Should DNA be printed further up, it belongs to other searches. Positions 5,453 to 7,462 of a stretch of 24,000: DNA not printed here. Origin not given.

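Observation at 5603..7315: Family-5 ABC substrate-binding protein that looks circularly permuted, with a new signal peptide and a new C-terminal membrane anchor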

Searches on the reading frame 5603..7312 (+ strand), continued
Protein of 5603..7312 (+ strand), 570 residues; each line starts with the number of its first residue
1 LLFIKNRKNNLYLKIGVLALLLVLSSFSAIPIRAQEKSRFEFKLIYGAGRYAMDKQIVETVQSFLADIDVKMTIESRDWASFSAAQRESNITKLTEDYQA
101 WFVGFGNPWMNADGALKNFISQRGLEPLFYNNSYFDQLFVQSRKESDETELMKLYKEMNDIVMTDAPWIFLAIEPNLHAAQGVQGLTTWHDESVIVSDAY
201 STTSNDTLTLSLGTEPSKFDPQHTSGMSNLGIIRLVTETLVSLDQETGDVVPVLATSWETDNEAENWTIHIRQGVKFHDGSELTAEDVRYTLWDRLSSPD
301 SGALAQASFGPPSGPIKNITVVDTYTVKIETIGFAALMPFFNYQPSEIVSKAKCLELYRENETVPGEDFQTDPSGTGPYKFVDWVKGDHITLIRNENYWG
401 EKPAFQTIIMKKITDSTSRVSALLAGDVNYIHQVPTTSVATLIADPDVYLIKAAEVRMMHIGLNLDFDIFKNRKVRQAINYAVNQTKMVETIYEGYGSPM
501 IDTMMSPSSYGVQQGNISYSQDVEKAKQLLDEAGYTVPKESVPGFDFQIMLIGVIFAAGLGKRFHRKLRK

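Call 49: find_homologous_proteins(query=P0208, max_evalue=1e-10)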
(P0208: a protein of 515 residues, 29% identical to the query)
Query P0208 (515 aa): 2102 proteins with E <= 1e-10 among 8000 candidates; the best 120 are listed.
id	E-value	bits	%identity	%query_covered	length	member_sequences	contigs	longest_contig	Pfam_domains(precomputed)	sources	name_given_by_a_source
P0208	0.0e+0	1168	100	100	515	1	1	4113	PF00496.28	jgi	-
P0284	1.8e-245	834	75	94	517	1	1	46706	PF00496.28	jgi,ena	-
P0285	8.1e-221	752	67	95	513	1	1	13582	PF00496.28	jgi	jgi:ABC-type transport system substrate-binding protein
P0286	1.8e-161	556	53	60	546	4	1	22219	PF00496.28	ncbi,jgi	-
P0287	3.2e-159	549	54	60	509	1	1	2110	PF00496.28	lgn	-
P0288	6.7e-158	545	50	60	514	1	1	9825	PF00496.28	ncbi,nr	ncbi:MAG: ABC transporter substrate-binding protein [Nitrospinae bacterium]|nr:ABC transporter subst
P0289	8.3e-158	544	53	61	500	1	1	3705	PF00496.28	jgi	jgi:peptide/nickel transport system substrate-binding protein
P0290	1.8e-156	540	52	61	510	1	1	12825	PF00496.28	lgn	-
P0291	1.8e-155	537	50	64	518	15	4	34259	PF00496.28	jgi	-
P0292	2.2e-155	536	47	60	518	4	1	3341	PF00496.28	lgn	-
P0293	5.6e-155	535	52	61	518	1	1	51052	PF00496.28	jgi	jgi:peptide/nickel transport system substrate-binding protein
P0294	6.3e-155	535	52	60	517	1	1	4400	PF00496.28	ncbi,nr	ncbi:MAG: ABC transporter substrate-binding protein [Nitrospirae bacterium]|nr:ABC transporter subst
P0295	9.9e-155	534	50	61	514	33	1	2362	PF00496.28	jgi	-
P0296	9.4e-154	531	50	59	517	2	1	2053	PF00496.28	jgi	jgi:peptide/nickel transport system substrate-binding protein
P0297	2.2e-153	530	49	64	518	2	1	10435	PF00496.28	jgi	jgi:peptide/nickel transport system substrate-binding protein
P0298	6.4e-153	528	50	63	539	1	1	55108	PF00496.28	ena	-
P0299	5.0e-152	525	50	61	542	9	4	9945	PF00496.28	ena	-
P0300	1.2e-151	524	48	61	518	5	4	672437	PF00496.28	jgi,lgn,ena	jgi:peptide/nickel transport system substrate-binding protein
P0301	1.5e-151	524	49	61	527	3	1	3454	PF00496.28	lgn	-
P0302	1.7e-151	524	46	61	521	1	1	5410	PF00496.28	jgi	jgi:peptide/nickel transport system substrate-binding protein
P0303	3.0e-151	523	51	60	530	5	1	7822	PF00496.28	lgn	-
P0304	4.4e-151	522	51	62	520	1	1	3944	PF00496.28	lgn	-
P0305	5.8e-151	522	51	59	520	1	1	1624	PF00496.28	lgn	-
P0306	8.9e-151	521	48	60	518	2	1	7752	PF00496.28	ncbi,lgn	-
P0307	3.2e-150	519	48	60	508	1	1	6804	PF00496.28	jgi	jgi:peptide/nickel transport system substrate-binding protein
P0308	1.0e-149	518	50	61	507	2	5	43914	PF00496.28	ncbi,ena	-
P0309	1.8e-149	517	49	61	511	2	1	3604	PF00496.28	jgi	jgi:peptide/nickel transport system substrate-binding protein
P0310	2.6e-149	516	48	60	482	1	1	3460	PF00496.28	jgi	jgi:peptide/nickel transport system substrate-binding protein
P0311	3.0e-149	516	49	60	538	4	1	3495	PF00496.28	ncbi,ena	-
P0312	4.3e-149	516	49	62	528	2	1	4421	PF00496.28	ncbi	-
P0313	7.9e-149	515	48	59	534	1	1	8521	PF00496.28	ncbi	ncbi:MAG: ABC transporter substrate-binding protein, partial [bacterium]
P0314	9.3e-149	515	51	59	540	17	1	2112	PF00496.28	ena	-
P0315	9.8e-149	514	47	59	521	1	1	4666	PF00496.28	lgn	-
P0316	1.0e-148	514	48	60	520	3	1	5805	PF00496.28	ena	-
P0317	5.7e-148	512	46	63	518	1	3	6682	PF00496.28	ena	-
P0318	6.3e-148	512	47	60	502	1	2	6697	PF00496.28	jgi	jgi:peptide/nickel transport system substrate-binding protein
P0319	8.1e-148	511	47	61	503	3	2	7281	PF00496.28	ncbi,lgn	ncbi:MAG: ABC transporter substrate-binding protein [Candidatus Manganitrophaceae bacterium]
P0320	3.7e-147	509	48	60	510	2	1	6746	PF00496.28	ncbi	-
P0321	7.5e-147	508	50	61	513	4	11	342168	PF00496.28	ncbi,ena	ncbi:MAG: ABC transporter substrate-binding protein [Nitrospirota bacterium]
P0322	9.4e-147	508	47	62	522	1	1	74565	PF00496.28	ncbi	-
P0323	2.9e-146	506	46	60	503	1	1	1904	PF00496.28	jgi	jgi:peptide/nickel transport system substrate-binding protein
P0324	3.0e-146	506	48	60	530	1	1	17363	PF00496.28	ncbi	-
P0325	4.2e-146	506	49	60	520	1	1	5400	PF00496.28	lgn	-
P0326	6.0e-146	505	51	52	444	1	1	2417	PF00496.28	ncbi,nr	ncbi:MAG: ABC transporter substrate-binding protein, partial [Nitrospira sp.]|nr:ABC transporter sub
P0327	6.6e-146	505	47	61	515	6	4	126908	PF00496.28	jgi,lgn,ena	-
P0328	9.1e-146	505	44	63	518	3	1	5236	PF00496.28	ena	-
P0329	9.3e-146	505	46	60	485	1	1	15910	PF00496.28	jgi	jgi:peptide/nickel transport system substrate-binding protein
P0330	2.1e-145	503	46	61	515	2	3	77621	PF00496.28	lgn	-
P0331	2.1e-145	503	49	60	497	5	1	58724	PF00496.28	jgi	jgi:peptide/nickel transport system substrate-binding protein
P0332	2.3e-145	503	47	61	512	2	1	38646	PF00496.28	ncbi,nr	ncbi:MAG: ABC transporter substrate-binding protein [Deltaproteobacteria bacterium]|nr:ABC transport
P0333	2.8e-145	503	47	60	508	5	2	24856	PF00496.28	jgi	jgi:peptide/nickel transport system substrate-binding protein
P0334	3.9e-145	503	50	61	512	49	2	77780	PF00496.28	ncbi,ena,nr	ncbi:MAG: ABC transporter substrate-binding protein [Nitrospinota bacterium]|nr:ABC transporter subs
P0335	1.7e-144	500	51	60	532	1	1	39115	PF00496.28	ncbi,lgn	ncbi:MAG: ABC transporter substrate-binding protein [Pseudomonadota bacterium]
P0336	4.2e-144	499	47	60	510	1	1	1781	PF00496.28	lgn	-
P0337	6.0e-144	499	47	61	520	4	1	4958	PF00496.28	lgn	-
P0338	6.2e-144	499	47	60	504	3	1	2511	PF00496.28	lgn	-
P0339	6.8e-144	498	49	61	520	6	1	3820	PF00496.28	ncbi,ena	-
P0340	7.5e-144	498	46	61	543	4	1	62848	PF00496.28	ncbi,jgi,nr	ncbi:MAG: ABC transporter substrate-binding protein [Deltaproteobacteria bacterium]|nr:ABC transport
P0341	3.3e-143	496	51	59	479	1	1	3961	PF00496.28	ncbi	-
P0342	3.3e-143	496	46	60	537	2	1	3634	PF00496.28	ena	-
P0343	4.3e-143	496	46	60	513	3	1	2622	PF00496.28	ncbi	-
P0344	6.1e-143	495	44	60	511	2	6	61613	PF00496.28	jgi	jgi:peptide/nickel transport system substrate-binding protein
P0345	7.4e-143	495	45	60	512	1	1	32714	PF00496.28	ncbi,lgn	-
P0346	8.6e-143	495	40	60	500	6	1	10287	PF00496.28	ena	-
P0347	2.3e-142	493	46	60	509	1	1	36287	PF00496.28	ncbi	-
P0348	4.6e-142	492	43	64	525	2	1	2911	PF00496.28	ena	-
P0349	6.7e-142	492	49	60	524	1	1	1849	PF00496.28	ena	-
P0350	2.7e-141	490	44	60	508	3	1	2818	PF00496.28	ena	-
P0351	4.5e-141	489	46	60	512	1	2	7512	PF00496.28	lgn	-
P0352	6.0e-141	489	43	60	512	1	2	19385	PF00496.28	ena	-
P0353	1.1e-140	488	43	61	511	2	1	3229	PF00496.28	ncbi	-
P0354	1.1e-140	488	46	63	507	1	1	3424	PF00496.28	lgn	-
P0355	1.6e-140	487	47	60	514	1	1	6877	PF00496.28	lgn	-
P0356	1.8e-140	487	45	60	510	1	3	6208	PF00496.28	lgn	-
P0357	2.9e-140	486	39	60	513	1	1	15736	PF00496.28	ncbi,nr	ncbi:MAG: ABC transporter substrate-binding protein [Candidatus Coatesbacteria bacterium]|nr:ABC tra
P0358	3.6e-140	486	45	60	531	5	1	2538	PF00496.28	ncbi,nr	ncbi:MAG: ABC transporter substrate-binding protein [Deltaproteobacteria bacterium]|nr:ABC transport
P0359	4.4e-140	486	43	60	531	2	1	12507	PF00496.28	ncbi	-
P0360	4.7e-140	486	44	61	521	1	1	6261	PF00496.28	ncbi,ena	-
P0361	8.2e-140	485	46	61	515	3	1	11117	PF00496.28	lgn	-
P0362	3.1e-139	483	45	60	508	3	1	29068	PF00496.28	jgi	-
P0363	3.2e-139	483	44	62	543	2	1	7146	PF00496.28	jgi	-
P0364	5.0e-139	482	46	60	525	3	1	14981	PF00496.28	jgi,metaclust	metaclust:\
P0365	5.1e-139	482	45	60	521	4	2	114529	PF00496.28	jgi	-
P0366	6.4e-139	482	45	61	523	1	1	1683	PF00496.28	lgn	-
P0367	7.9e-139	482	48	59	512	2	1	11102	PF00496.28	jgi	jgi:peptide/nickel transport system substrate-binding protein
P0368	1.5e-138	481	45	60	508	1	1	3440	PF00496.28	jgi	-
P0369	2.1e-138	480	45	60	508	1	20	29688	PF00496.28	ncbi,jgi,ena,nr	ncbi:MAG: peptide ABC transporter substrate-binding protein [Nitrospirae bacterium CG08_land_8_20_14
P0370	4.1e-138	479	44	60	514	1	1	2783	PF00496.28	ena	-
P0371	6.3e-138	479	47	60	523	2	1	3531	PF00496.28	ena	-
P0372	6.6e-138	479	46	60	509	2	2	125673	PF00496.28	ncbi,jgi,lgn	-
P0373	7.3e-138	479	46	60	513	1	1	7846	PF00496.28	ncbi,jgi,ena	-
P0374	1.2e-137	478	45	60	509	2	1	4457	PF00496.28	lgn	-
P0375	1.5e-137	478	46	60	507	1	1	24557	PF00496.28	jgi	jgi:peptide/nickel transport system substrate-binding protein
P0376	2.2e-136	474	45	60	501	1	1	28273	PF00496.28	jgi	jgi:peptide/nickel transport system substrate-binding protein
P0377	5.8e-136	472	42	62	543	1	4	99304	PF00496.28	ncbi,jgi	-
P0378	2.5e-135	470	45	61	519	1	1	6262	PF00496.28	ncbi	-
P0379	1.6e-134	468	45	62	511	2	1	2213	PF00496.28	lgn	-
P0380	3.2e-134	467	45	60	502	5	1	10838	PF00496.28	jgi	jgi:peptide/nickel transport system substrate-binding protein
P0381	3.3e-134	467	44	61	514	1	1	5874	PF00496.28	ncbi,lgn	-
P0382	5.0e-134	466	43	60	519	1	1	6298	PF00496.28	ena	-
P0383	6.7e-134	466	43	61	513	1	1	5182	PF00496.28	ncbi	-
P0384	8.3e-134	465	43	60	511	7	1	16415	PF00496.28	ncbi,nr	ncbi:MAG: ABC transporter substrate-binding protein [Nitrospirae bacterium]|nr:ABC transporter subst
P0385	3.8e-133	463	47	50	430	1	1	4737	PF00496.28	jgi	jgi:peptide/nickel transport system substrate-binding protein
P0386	5.1e-133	463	44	60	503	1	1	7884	PF00496.28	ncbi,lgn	-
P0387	5.3e-133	463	44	56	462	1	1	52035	PF00496.28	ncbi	ncbi:MAG: ABC transporter substrate-binding protein, partial [Nitrospiria bacterium]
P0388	8.9e-133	462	44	61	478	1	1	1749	PF00496.28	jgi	-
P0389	1.5e-132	461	43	60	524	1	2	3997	PF00496.28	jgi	jgi:peptide/nickel transport system substrate-binding protein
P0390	3.2e-132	460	44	58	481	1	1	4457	PF00496.28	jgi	jgi:peptide/nickel transport system substrate-binding protein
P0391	3.5e-132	460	45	60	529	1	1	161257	PF00496.28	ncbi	-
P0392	1.0e-131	458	43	59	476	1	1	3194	PF00496.28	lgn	-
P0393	1.2e-131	458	44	60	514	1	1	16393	PF00496.28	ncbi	-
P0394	1.8e-131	457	42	59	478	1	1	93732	PF00496.28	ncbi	-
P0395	2.1e-131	457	39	60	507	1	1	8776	PF00496.28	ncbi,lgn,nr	ncbi:MAG: ABC transporter substrate-binding protein [Candidatus Schekmanbacteria bacterium]|nr:ABC t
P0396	2.2e-131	457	44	60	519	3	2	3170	PF00496.28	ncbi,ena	-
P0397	2.8e-131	457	40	61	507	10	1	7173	PF00496.28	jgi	jgi:peptide/nickel transport system substrate-binding protein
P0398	2.9e-131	457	41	61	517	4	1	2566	PF00496.28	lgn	-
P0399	3.8e-131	456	49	54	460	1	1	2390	PF00496.28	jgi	jgi:peptide/nickel transport system substrate-binding protein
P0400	6.4e-131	456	48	53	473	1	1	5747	PF00496.28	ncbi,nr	ncbi:MAG: ABC transporter substrate-binding protein, partial [Nitrospinae bacterium]|nr:ABC transpor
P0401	6.8e-131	456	46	59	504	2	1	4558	PF00496.28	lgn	-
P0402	7.8e-131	455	42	62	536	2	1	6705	PF00496.28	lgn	-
